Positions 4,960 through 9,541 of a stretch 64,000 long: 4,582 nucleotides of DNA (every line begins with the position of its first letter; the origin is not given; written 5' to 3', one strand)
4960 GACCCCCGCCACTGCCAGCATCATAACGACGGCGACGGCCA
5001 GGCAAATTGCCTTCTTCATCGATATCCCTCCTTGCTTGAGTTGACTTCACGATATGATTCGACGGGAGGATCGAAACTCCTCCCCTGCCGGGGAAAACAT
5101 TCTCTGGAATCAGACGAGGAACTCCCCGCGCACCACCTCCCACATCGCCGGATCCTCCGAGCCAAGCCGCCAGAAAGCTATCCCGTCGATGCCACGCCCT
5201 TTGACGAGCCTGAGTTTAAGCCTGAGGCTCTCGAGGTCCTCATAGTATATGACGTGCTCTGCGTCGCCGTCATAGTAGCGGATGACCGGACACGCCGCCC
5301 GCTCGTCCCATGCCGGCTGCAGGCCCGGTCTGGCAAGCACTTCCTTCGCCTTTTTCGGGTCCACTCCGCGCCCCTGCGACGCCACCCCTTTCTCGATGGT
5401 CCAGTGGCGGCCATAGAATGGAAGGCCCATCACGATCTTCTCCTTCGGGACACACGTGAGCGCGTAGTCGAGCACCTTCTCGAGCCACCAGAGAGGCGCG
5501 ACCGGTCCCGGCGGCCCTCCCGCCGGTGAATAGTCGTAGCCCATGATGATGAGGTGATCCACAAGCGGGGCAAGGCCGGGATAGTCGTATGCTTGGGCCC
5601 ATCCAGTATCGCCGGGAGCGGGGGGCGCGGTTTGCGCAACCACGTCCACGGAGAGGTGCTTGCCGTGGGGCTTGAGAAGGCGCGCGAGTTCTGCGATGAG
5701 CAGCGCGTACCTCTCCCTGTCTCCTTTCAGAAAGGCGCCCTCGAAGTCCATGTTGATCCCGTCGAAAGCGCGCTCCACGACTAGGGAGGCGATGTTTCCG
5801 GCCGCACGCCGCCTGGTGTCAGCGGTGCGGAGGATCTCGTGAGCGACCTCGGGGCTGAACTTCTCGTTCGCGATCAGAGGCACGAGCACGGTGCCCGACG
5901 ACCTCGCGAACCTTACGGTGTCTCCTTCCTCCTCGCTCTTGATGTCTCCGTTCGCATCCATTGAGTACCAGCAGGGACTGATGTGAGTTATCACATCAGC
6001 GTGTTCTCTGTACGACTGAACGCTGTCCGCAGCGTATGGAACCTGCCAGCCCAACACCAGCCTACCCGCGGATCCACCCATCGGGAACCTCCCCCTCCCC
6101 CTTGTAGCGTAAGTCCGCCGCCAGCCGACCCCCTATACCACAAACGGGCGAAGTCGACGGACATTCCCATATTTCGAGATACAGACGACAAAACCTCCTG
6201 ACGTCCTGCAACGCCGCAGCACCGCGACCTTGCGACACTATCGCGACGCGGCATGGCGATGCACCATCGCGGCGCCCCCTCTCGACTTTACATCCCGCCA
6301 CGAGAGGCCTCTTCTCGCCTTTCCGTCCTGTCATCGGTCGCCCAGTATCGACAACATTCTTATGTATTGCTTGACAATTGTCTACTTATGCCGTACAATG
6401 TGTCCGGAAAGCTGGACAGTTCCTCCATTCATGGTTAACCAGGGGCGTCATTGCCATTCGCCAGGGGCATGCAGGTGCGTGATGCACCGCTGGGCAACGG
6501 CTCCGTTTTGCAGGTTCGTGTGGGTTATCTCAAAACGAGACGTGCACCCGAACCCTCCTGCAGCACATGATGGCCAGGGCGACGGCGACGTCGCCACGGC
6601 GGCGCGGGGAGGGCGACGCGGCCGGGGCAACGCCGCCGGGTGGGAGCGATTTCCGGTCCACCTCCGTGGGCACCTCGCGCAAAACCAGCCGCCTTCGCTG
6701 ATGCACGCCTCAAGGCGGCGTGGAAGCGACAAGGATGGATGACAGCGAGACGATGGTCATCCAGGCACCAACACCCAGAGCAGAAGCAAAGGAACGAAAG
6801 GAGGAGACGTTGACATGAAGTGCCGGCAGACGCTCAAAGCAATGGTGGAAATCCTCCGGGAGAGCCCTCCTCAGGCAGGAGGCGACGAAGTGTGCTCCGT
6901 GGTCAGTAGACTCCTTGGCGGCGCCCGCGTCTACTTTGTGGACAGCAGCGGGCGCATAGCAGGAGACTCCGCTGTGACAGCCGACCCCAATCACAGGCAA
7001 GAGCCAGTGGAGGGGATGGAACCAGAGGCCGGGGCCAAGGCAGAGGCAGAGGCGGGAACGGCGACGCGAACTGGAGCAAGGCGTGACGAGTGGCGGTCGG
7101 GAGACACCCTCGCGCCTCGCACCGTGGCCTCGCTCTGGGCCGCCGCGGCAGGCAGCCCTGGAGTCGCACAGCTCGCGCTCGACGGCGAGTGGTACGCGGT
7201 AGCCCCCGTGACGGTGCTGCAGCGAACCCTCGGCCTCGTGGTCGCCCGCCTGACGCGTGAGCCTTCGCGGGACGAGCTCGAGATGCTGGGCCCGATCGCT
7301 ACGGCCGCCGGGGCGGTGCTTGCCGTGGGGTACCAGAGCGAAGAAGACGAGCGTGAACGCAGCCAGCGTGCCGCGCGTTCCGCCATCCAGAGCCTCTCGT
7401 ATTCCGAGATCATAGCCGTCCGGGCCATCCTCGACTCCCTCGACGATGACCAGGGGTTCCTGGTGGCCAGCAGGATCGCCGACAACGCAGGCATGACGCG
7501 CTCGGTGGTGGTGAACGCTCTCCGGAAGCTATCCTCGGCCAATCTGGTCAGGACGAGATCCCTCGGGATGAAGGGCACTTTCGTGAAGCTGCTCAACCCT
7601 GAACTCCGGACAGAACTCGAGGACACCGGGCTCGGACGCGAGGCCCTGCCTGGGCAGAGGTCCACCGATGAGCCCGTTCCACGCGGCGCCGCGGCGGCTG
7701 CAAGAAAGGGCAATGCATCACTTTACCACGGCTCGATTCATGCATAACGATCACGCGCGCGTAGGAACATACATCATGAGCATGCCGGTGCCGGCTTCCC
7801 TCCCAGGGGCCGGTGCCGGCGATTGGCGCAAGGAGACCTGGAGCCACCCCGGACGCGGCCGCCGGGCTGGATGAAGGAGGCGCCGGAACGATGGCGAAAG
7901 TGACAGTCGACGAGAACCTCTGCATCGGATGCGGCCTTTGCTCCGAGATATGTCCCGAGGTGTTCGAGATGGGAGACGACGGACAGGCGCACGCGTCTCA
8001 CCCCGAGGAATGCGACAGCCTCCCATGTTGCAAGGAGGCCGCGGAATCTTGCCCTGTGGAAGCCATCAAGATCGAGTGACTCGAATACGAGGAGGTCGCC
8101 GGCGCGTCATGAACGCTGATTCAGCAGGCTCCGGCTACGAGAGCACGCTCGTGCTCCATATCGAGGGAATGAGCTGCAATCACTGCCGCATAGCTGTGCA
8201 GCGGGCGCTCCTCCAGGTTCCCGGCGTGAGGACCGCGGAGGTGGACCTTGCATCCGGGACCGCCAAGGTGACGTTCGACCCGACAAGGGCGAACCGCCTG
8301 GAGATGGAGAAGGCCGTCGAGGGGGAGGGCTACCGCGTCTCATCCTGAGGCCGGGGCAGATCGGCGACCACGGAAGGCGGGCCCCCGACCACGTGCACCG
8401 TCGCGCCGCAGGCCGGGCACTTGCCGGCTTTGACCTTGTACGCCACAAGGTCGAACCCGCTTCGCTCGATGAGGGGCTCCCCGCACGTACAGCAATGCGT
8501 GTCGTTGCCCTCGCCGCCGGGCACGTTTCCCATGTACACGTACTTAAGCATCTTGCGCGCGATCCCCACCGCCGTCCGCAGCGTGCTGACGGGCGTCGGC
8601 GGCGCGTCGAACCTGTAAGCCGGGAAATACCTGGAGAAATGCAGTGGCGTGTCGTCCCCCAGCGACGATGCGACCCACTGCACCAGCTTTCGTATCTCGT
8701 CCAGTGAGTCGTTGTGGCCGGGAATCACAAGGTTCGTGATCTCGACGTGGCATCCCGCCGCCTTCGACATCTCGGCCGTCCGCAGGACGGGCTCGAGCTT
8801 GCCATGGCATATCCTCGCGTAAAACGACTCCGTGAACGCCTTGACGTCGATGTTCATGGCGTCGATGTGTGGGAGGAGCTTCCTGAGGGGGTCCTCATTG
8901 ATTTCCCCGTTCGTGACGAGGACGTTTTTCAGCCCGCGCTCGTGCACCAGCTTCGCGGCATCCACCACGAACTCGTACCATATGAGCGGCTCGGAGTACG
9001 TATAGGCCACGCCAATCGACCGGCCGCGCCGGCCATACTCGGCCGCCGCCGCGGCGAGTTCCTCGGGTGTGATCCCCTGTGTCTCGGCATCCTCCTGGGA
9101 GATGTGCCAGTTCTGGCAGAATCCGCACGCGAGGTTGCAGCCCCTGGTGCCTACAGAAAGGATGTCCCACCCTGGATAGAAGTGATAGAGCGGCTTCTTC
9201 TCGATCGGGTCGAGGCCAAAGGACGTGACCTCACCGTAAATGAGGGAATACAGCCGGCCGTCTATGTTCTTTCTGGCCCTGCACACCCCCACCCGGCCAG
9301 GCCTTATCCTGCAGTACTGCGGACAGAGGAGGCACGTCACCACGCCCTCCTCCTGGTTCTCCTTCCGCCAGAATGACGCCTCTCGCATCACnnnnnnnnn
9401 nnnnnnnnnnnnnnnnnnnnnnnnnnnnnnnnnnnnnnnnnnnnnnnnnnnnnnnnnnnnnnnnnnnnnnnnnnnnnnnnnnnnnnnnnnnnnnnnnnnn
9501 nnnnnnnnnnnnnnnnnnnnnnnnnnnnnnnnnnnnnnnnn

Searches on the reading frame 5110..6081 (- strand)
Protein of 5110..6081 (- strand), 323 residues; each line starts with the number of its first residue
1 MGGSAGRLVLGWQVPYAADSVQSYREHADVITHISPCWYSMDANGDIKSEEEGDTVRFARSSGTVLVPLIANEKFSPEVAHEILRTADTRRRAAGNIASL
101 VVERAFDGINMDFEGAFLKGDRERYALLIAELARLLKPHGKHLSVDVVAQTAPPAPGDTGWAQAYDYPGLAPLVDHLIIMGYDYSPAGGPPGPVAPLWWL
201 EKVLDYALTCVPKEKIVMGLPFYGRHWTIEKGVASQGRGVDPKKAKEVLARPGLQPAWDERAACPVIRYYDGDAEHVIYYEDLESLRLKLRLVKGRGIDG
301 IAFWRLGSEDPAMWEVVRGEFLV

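Call 52: search_protein_families(library=pfam, proteins=[window:5110-6081:-], max_evalue=0.001)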
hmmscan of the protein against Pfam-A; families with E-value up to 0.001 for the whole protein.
window:5110-6081:- (323 aa): 1 family
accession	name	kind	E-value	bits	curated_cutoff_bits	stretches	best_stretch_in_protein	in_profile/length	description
PF00704.34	Glyco_hydro_18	-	5e-33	115.5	29.6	1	27-307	19-315/317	Glycosyl hydrolases family 18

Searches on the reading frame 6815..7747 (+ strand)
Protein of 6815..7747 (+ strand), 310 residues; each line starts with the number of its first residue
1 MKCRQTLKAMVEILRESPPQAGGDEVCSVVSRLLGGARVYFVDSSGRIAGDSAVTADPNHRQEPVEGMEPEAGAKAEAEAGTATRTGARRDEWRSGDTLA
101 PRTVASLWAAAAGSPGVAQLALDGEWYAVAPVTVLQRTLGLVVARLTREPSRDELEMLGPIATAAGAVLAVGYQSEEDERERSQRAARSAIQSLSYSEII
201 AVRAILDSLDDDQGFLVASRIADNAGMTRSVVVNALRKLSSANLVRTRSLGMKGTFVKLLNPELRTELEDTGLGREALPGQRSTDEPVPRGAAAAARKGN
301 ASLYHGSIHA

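Call 52: search_protein_families(library=pfam, proteins=[window:6815-7747:+], max_evalue=0.001)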
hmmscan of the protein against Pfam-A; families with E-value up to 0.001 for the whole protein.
window:6815-7747:+ (310 aa): 1 family
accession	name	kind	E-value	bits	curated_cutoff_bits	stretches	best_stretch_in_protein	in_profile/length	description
PF08222.17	HTH_CodY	-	1.3e-21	76.4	27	1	213-269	2-58/61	CodY helix-turn-helix domain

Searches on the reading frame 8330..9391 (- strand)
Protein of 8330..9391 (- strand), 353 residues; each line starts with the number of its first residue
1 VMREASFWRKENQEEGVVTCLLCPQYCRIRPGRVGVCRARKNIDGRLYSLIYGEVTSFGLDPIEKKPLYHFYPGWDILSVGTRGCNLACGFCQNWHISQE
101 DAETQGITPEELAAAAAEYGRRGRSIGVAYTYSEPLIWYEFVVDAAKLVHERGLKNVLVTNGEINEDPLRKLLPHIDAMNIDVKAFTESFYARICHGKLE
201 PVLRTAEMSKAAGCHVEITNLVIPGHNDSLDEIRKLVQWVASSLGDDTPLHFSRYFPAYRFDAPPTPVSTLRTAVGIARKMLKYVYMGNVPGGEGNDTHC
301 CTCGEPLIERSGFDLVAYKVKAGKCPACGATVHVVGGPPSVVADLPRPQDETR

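Call 52: search_protein_families(library=pfam, proteins=[window:8330-9391:-], max_evalue=0.001)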
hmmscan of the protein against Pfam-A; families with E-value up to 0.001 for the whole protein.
window:8330-9391:- (353 aa): 1 family
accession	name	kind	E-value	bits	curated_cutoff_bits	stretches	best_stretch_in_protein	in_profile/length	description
PF04055.27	Radical_SAM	-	9.2e-24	84.9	29.5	1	82-236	4-165/166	Radical SAM superfamily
